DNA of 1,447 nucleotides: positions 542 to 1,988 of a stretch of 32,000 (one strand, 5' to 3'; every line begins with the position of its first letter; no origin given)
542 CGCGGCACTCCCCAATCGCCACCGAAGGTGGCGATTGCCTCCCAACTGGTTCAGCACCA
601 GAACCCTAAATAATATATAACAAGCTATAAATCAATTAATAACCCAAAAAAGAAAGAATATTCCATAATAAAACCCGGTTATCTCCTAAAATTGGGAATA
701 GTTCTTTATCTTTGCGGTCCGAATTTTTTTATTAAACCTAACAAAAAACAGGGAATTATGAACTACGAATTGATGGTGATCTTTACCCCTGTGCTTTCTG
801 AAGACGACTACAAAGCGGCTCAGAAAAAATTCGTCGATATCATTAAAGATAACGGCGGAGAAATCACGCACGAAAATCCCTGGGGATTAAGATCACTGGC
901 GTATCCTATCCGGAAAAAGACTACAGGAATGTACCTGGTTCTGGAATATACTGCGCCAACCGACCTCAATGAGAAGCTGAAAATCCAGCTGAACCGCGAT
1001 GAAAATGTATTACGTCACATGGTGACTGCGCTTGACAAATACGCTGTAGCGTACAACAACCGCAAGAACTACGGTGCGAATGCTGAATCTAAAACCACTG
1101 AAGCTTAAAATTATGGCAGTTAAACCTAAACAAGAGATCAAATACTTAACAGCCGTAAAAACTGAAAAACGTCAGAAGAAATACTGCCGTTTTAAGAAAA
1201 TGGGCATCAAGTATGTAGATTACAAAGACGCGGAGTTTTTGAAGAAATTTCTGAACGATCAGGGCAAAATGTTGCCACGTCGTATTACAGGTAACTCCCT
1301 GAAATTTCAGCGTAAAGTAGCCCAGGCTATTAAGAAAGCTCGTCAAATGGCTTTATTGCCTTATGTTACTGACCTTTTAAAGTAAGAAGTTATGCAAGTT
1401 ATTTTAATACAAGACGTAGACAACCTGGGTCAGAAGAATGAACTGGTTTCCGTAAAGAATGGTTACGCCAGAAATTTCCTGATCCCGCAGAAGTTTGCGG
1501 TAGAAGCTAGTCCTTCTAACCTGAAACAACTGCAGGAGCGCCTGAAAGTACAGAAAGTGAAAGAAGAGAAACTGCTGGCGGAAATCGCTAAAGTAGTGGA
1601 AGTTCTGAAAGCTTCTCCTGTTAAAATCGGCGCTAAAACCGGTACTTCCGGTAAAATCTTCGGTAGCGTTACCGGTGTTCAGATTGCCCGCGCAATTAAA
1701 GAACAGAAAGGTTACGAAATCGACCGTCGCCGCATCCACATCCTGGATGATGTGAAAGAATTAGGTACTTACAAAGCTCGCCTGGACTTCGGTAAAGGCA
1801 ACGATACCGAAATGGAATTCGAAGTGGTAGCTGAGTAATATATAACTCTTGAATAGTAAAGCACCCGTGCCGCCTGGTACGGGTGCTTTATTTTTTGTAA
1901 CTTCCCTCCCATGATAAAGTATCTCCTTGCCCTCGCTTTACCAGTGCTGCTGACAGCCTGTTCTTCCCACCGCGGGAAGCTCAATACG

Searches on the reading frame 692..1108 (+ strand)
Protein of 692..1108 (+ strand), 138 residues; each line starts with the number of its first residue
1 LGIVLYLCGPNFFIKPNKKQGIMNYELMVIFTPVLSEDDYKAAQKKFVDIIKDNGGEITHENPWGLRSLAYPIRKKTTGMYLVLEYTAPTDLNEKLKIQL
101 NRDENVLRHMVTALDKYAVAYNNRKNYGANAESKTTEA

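Call 9: search_protein_families(library=pfam, proteins=[window:692-1108:+], max_evalue=0.001)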
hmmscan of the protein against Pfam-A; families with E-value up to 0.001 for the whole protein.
window:692-1108:+ (138 aa): 1 family
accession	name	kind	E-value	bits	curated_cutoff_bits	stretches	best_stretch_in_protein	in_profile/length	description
PF01250.22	Ribosomal_S6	-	1.1e-27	96.5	27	1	24-112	1-89/90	Ribosomal protein S6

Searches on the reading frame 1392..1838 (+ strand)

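Call 9: search_protein_families(library=pfam, proteins=[window:1392-1838:+], max_evalue=0.001)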
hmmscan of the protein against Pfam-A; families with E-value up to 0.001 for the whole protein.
window:1392-1838:+ (148 aa): 2 families
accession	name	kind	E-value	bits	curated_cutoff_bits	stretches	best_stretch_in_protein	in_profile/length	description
PF01281.25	Ribosomal_L9_N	-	1.6e-25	88.8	20.7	1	1-47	1-47/47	Ribosomal protein L9, N-terminal domain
PF03948.19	Ribosomal_L9_C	-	2.7e-19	69.8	23.2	1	64-147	2-86/86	Ribosomal protein L9, C-terminal domain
